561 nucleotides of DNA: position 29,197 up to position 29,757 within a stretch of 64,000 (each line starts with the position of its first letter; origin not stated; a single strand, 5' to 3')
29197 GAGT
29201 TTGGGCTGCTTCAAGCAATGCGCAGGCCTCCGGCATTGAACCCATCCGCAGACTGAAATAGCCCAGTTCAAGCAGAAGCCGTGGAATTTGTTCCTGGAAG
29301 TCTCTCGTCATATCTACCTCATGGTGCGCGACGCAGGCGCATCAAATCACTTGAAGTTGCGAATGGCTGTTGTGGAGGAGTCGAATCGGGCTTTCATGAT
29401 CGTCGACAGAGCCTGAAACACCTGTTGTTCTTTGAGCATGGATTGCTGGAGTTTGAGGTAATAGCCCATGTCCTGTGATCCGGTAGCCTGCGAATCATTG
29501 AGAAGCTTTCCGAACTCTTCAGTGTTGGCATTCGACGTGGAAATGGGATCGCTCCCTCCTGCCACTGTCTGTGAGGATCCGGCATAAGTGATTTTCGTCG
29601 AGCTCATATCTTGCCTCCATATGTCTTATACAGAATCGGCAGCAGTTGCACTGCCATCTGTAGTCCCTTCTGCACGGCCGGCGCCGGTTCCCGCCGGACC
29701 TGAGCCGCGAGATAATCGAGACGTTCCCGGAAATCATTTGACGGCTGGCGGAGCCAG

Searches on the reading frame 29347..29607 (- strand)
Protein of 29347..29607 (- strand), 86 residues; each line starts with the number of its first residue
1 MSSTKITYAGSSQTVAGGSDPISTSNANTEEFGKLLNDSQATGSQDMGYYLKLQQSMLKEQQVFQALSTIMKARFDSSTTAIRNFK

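Call 25: search_protein_families(library=pfam, proteins=[window:29347-29607:-], max_evalue=1)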
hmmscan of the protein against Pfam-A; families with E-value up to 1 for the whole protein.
window:29347-29607:- (86 aa): 0 families

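Call 54: search_protein_families(library=ncbifam, proteins=[window:29347-29607:-], max_evalue=0.1)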
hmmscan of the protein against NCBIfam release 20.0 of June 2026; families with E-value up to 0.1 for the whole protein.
window:29347-29607:- (86 aa): 0 families

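Call 55: search_solved_structures(query=window:29347-29607:-, max_evalue=10, show_alignments=3)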
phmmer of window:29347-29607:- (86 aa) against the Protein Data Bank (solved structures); distinct sequences matched with E-value up to 10: 2.
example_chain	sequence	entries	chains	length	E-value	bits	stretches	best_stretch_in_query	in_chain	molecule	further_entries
1u4q_A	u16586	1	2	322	0.77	13.8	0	27-76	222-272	Spectrin alpha chain, brain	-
4did_B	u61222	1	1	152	0.86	13.6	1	13-47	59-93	Inositol phosphate phosphatase sopB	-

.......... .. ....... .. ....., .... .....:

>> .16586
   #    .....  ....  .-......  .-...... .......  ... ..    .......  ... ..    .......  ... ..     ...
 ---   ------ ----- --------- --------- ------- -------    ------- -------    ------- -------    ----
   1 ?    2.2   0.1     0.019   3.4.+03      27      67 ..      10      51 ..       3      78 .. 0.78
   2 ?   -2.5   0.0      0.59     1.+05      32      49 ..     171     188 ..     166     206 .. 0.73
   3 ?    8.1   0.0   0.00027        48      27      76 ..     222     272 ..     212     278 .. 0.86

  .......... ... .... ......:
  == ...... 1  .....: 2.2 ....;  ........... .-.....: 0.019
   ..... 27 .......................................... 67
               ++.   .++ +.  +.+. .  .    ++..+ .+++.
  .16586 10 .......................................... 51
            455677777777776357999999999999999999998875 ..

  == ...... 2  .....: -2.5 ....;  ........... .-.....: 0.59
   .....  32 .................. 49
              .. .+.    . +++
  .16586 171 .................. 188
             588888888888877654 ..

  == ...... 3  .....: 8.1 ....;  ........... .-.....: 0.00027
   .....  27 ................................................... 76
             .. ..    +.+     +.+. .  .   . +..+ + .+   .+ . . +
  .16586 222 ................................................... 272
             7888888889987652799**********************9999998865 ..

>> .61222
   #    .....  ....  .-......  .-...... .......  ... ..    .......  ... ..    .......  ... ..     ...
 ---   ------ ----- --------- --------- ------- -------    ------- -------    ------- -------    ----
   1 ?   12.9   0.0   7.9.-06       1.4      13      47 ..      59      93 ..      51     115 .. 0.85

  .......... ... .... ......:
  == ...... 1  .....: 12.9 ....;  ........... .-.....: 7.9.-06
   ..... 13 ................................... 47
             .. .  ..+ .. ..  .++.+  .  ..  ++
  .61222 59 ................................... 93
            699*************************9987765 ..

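Call 83: search_protein_representatives(protein=window:29347-29607:-)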
Query: 86 residues. Proteins with E-value up to 0.001 (for the whole library): 20; up to 1e-10: 1; up to 1e-30: 0. The best 20 are listed.
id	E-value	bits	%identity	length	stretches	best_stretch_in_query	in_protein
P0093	4.1e-14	68.4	53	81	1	19-86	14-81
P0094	1.9e-10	56.9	47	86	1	19-86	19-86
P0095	3.0e-10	56.2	65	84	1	35-86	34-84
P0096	7.0e-10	55.1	43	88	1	9-86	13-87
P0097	9.2e-10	54.7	44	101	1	8-86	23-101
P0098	2.2e-08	50.3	45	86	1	27-86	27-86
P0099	2.2e-08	50.3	42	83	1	9-83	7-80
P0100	6.6e-08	48.8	42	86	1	15-85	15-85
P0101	7.5e-08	48.6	42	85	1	8-86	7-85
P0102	1.3e-07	47.9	68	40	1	47-86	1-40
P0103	1.6e-07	47.6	45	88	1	18-86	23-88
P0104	1.3e-06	44.7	42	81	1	31-85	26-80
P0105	1.4e-06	44.7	64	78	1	47-85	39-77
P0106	3.4e-06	43.4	43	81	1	16-84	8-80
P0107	7.3e-06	42.3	46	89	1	26-84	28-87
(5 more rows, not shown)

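Call 85: search_protein_families(library=pfam, alignment_id=A4, max_evalue=0.01)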
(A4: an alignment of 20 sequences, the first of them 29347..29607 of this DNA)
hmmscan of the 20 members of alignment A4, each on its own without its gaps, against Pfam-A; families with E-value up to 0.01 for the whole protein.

A. member 1, window:29347-29607:- (86 aa): 0 families

B. families by the number of members that match (of 20 scanned): 1 family
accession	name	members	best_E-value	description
PF20651.3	EXOC6_Sec15_N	1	0.0038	Exocyst complex component EXOC6/Sec15, N-terminal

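Call 86: search_solved_structures(query=A4, max_evalue=1, show_alignments=2)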
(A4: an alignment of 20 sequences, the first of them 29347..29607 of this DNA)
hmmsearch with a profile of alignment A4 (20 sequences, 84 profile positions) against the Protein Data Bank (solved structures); distinct sequences matched with E-value up to 1: 1.
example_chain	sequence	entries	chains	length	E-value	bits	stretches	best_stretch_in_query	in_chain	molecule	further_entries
1g5z_A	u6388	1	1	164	0.23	15.1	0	59-82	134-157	OUTER SURFACE PROTEIN C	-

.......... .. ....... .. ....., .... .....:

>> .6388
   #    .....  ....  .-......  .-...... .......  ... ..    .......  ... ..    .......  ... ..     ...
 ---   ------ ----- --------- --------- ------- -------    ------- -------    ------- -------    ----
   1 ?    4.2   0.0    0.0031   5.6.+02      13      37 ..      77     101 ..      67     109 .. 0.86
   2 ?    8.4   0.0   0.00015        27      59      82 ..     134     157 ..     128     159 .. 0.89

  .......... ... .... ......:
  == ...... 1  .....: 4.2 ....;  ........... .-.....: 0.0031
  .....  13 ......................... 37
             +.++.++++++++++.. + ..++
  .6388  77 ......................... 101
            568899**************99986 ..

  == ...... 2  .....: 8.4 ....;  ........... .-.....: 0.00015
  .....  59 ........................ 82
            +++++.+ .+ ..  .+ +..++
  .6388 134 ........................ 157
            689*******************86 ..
